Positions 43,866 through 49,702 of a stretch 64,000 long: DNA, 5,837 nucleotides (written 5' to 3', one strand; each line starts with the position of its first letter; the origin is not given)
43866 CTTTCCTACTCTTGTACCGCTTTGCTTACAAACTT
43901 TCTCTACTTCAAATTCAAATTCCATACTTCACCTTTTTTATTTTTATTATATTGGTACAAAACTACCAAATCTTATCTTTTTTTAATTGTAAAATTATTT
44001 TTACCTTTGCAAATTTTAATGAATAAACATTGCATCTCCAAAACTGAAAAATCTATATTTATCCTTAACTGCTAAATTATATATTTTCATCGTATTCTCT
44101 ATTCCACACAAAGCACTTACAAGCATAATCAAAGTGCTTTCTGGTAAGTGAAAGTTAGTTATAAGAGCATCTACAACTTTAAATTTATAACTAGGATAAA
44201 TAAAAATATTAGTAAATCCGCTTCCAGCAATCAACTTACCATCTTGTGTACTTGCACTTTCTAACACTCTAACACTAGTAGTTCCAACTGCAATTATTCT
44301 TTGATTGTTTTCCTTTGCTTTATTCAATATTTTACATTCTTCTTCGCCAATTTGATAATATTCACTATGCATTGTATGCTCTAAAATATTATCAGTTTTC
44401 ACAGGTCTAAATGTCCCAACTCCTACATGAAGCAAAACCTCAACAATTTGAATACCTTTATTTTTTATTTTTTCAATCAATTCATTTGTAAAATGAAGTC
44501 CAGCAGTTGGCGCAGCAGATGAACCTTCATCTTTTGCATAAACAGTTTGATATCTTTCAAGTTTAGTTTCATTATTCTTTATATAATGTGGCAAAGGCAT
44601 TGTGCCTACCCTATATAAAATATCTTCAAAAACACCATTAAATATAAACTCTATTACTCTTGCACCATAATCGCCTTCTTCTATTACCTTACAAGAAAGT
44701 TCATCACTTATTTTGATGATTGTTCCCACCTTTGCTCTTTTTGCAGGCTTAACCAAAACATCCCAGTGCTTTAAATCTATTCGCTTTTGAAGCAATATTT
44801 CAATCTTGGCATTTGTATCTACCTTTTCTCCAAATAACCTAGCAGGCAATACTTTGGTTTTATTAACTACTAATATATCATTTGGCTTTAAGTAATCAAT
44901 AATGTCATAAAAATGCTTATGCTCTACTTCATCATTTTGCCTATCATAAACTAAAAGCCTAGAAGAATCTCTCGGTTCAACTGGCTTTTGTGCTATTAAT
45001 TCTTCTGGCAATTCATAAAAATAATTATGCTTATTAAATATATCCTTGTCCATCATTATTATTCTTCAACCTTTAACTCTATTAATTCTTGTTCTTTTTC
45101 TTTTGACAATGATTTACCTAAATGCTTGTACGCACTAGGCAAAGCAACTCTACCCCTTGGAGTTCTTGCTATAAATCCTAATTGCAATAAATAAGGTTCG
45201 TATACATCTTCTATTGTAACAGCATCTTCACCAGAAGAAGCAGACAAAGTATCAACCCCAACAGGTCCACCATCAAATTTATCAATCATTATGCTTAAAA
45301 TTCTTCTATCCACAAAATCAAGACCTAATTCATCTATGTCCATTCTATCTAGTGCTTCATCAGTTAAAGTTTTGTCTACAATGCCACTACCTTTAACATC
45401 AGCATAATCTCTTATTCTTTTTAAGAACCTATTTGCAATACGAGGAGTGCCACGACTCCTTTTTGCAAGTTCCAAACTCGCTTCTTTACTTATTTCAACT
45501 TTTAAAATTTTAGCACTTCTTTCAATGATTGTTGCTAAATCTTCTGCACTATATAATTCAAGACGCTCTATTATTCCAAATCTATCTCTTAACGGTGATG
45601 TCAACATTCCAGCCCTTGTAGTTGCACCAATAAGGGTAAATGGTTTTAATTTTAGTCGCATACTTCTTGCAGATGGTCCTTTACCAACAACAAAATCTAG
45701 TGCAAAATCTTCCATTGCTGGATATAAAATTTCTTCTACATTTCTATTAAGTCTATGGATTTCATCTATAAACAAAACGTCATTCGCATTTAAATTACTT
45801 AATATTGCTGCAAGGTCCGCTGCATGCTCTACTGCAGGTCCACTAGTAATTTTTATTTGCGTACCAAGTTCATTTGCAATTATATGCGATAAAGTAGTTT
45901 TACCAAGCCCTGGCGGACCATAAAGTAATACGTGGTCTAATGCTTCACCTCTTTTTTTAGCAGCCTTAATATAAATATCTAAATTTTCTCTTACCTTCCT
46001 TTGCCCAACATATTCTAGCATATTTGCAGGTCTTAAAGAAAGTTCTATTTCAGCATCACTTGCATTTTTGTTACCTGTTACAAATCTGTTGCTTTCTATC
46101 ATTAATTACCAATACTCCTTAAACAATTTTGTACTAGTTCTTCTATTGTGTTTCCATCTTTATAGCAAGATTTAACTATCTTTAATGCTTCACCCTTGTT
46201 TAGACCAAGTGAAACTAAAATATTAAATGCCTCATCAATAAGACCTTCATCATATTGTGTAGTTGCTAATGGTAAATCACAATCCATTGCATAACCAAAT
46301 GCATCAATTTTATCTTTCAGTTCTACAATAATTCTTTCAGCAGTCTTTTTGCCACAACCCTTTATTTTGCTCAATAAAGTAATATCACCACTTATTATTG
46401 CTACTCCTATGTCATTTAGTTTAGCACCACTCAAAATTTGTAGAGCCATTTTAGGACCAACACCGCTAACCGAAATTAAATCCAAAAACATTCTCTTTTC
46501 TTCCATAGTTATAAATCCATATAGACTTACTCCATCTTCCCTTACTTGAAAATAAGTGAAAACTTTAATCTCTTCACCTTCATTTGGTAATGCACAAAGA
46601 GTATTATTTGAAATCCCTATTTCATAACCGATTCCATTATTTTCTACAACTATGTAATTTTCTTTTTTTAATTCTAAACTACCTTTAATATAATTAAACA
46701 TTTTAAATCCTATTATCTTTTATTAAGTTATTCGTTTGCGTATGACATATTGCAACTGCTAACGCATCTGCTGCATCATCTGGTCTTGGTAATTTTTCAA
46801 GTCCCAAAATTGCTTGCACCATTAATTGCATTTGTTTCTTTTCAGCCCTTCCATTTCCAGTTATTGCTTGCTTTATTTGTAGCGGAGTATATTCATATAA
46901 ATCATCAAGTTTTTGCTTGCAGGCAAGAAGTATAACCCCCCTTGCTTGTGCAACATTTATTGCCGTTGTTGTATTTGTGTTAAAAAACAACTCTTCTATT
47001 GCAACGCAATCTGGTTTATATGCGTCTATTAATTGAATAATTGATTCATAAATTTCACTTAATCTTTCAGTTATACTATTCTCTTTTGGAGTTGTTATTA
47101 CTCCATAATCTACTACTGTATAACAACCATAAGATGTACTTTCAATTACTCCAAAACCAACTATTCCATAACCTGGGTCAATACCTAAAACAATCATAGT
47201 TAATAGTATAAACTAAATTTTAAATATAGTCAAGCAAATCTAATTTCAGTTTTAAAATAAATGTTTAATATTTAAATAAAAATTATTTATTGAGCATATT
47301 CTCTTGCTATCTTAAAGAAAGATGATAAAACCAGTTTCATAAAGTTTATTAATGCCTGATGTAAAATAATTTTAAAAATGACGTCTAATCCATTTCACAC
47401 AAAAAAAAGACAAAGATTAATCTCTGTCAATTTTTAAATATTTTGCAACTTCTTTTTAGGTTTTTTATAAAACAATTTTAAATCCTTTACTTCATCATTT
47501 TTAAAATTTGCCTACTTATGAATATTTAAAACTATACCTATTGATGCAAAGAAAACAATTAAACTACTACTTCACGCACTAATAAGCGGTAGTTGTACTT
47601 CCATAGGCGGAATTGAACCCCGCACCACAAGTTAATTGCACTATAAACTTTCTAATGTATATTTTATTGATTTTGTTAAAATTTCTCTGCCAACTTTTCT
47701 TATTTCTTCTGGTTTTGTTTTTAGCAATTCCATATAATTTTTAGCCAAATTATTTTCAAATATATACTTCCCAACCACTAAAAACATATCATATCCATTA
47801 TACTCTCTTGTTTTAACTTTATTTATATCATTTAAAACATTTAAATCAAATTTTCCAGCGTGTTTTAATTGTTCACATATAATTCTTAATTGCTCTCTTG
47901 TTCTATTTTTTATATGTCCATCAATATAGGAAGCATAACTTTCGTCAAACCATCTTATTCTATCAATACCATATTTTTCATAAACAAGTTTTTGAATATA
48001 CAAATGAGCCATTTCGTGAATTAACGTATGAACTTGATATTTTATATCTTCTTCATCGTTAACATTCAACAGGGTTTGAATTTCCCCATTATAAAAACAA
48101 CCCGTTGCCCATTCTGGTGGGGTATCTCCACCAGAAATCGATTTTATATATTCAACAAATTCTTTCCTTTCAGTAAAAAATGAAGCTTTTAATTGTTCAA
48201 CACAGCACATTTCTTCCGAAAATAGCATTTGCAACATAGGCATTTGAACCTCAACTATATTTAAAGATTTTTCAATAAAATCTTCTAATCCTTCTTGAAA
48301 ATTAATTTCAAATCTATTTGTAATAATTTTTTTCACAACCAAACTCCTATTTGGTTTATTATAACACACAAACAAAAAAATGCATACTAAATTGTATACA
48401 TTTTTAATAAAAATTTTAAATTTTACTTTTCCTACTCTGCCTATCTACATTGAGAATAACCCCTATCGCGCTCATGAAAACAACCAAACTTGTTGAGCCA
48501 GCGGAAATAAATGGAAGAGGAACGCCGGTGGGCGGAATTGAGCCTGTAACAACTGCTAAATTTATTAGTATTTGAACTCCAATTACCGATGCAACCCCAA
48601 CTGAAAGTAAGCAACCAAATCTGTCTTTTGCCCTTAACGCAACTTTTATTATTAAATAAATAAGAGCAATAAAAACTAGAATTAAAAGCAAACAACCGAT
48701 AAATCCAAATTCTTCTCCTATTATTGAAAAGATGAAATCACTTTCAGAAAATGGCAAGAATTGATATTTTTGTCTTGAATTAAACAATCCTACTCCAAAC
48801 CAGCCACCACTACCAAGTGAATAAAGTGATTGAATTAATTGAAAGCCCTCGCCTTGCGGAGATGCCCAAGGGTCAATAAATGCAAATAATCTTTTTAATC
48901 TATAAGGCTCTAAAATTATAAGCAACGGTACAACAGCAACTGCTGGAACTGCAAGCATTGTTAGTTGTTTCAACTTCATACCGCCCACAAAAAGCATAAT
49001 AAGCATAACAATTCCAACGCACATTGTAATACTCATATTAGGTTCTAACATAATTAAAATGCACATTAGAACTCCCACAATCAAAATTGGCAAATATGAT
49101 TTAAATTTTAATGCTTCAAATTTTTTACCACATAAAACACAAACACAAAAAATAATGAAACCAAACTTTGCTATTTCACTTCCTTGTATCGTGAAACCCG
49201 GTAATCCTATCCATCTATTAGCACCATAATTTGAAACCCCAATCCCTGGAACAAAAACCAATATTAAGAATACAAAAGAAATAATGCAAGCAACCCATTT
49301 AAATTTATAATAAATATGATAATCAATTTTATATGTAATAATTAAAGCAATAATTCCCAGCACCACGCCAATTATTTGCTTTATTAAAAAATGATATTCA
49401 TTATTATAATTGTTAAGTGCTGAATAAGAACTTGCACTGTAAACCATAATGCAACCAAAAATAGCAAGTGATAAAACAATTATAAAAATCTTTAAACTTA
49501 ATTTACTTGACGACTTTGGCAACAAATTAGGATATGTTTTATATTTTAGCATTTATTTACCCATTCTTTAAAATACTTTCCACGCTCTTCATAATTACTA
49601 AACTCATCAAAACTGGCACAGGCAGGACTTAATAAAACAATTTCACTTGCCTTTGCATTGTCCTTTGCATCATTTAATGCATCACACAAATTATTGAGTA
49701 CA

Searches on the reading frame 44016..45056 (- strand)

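Call 76: search_protein_families(library=pfam, proteins=[window:44016-45056:-], max_evalue=0.0001)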
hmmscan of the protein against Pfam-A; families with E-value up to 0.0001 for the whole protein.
window:44016-45056:- (346 aa): 1 family
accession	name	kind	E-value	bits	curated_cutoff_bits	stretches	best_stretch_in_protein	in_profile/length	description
PF02547.20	Queuosine_synth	-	1.9e-138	461.4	25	1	11-345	3-322/322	Queuosine biosynthesis protein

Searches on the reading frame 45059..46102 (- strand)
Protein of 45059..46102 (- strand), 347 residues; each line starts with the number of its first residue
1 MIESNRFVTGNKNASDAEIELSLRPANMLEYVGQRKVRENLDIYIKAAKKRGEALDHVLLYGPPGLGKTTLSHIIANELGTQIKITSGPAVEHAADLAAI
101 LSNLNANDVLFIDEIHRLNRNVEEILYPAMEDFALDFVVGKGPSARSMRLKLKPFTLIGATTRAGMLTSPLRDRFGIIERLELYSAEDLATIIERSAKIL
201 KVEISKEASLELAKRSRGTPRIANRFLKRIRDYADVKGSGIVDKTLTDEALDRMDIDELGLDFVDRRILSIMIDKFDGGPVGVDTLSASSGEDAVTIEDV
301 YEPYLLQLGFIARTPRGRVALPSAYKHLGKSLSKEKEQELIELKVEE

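Call 76: search_protein_families(library=pfam, proteins=[window:45059-46102:-], max_evalue=0.0001)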
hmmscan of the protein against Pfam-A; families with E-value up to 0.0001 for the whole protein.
window:45059-46102:- (347 aa): 8 families
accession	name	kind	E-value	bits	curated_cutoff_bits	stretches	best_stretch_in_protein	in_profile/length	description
PF05496.18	RuvB_N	-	4.1e-81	270.8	27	1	23-181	1-159/159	Holliday junction DNA helicase RuvB P-loop domain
PF17864.7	AAA_lid_4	-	1.7e-30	105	27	1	184-257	1-74/74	RuvB AAA lid domain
PF05491.19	RuvB_C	-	6.6e-23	80.9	24.7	1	258-328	1-71/72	RuvB C-terminal winged helix domain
PF00004.35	AAA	-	9.2e-22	78.3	21.2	1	58-181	1-129/131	ATPase family associated with various cellular activities (AAA)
PF07728.20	AAA_5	-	3.1e-09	37.4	22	1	57-175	1-139/139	AAA domain (dynein-related subfamily)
PF13191.12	AAA_16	-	2.9e-06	28.3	32.6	1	32-101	3-73/167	AAA ATPase domain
PF06068.19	TIP49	-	6.3e-06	26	23.8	0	31-86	26-81/347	TIP49 P-loop domain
PF00910.28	RNA_helicase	-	2.2e-05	25.3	21.5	1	58-121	1-64/105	RNA helicase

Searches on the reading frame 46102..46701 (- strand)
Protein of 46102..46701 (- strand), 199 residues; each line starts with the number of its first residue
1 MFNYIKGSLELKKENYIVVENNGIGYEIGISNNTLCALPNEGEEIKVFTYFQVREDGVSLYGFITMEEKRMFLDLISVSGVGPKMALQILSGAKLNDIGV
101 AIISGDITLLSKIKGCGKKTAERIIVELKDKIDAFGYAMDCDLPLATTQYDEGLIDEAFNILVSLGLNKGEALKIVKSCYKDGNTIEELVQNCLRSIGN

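Call 76: search_protein_families(library=pfam, proteins=[window:46102-46701:-], max_evalue=0.0001)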
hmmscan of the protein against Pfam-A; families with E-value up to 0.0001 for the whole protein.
window:46102-46701:- (199 aa): 4 families
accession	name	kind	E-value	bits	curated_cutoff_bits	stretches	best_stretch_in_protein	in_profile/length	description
PF01330.27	RuvA_N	-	3e-23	82.1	23.6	1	1-62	1-61/61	RuvA N terminal domain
PF14520.12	HHH_5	-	1.3e-16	61.2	27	1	72-130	1-57/57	Helix-hairpin-helix domain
PF00633.29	HHH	-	1e-06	28.7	24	0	74-91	12-29/30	Helix-hairpin-helix motif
PF07499.19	RuvA_C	-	2.5e-05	25.1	24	1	155-197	3-46/47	RuvA, C-terminal domain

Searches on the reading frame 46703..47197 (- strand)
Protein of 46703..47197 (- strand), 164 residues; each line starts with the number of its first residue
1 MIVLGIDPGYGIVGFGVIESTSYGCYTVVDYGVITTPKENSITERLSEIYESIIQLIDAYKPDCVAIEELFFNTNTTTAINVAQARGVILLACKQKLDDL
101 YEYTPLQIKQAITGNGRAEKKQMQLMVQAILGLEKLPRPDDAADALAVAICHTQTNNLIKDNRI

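Call 76: search_protein_families(library=pfam, proteins=[window:46703-47197:-], max_evalue=0.0001)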
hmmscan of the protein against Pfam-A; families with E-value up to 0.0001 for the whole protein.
window:46703-47197:- (164 aa): 1 family
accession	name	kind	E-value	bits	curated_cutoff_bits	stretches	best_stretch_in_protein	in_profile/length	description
PF02075.23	RuvC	-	5.5e-53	179.3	22.2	1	3-152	1-148/148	Crossover junction endodeoxyribonuclease RuvC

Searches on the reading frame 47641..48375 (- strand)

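Call 76: search_protein_families(library=pfam, proteins=[window:47641-48375:-], max_evalue=0.0001)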
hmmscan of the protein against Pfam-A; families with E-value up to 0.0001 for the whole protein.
window:47641-48375:- (244 aa): 1 family
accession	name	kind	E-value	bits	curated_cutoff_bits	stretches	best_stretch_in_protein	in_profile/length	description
PF13485.12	Peptidase_MA_2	-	6.6e-05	23.2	32.4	0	86-159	39-110/201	Peptidase MA superfamily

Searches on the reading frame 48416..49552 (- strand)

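Call 76: search_protein_families(library=pfam, proteins=[window:48416-49552:-], max_evalue=0.0001)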
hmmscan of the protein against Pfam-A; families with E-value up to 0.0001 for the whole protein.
window:48416-49552:- (378 aa): 1 family
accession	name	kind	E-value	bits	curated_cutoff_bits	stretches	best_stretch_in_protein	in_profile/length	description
PF01098.24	FTSW_RODA_SPOVE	-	1.3e-97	327.5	26.4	1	22-374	4-355/356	Cell cycle protein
